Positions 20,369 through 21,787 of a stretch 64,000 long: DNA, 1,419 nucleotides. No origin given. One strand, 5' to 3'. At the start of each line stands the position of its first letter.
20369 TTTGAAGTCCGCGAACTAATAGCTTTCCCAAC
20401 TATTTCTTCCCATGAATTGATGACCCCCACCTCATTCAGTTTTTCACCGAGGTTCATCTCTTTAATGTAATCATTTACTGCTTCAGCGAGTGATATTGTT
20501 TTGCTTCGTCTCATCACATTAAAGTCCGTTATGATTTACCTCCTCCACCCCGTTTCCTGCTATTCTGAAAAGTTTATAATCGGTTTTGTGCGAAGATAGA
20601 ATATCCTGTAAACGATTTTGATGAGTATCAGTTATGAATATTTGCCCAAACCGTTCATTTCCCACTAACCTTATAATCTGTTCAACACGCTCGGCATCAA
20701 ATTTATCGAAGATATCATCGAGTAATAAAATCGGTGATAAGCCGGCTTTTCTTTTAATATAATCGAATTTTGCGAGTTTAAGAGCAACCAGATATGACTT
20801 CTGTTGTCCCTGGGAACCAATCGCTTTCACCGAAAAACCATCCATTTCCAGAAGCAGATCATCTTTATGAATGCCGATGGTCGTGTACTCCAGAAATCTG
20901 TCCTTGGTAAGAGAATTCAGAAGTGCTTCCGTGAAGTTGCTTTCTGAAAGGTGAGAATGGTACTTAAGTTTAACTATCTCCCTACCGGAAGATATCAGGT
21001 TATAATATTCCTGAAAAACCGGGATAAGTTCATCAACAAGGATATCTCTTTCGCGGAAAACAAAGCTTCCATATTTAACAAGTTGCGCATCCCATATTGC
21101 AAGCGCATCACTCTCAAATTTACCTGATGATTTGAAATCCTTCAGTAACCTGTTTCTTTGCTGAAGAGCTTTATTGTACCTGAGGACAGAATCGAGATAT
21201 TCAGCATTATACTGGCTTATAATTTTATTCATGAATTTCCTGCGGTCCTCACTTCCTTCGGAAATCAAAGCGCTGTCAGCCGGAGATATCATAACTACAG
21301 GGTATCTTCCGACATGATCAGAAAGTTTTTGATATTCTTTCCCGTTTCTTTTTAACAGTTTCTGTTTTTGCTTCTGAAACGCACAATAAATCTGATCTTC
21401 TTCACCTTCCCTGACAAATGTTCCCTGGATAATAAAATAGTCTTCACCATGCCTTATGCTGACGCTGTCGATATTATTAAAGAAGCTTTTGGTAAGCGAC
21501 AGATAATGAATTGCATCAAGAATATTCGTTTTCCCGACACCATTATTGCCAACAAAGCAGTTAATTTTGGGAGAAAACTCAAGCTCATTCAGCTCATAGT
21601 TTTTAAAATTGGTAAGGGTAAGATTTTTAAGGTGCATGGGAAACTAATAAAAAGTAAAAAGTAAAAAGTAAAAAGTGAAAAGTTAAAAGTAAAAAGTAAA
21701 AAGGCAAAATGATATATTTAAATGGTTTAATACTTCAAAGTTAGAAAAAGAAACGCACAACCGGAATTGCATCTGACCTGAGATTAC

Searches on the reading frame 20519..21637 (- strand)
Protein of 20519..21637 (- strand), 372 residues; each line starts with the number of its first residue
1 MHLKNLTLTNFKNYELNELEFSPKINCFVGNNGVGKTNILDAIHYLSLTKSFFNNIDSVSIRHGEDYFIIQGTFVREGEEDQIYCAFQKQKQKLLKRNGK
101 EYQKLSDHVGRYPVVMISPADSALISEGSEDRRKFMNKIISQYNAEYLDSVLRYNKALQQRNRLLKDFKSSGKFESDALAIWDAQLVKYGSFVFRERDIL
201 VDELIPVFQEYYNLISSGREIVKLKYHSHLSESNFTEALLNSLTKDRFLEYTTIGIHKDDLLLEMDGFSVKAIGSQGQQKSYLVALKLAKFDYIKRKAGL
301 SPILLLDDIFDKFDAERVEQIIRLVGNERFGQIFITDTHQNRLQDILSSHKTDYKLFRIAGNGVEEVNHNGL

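Call 66: search_protein_families(library=pfam, proteins=[window:20519-21637:-], max_evalue=0.001)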
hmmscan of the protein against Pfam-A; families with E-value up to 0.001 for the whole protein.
window:20519-21637:- (372 aa): 6 families
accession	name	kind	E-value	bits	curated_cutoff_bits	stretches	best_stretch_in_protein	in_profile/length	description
PF02463.25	SMC_N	-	5e-18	65.8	40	1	2-344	1-203/220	RecF/RecN/SMC N terminal domain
PF13175.12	AAA_15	-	6.7e-13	49.4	32.1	1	1-183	1-181/374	AAA ATPase domain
PF13476.12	AAA_23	-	2e-11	45.4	27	1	6-162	2-142/201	AAA domain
PF13304.12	AAA_21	-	2e-09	38.4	27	1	25-340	1-299/304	AAA domain, putative AbiEii toxin, Type IV TA system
PF13555.12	AAA_29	-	1.4e-05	25.2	27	1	3-54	1-55/61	P-loop containing region of AAA domain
PF13514.12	AAA_27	-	0.00038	20.6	22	1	1-100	1-100/206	AAA domain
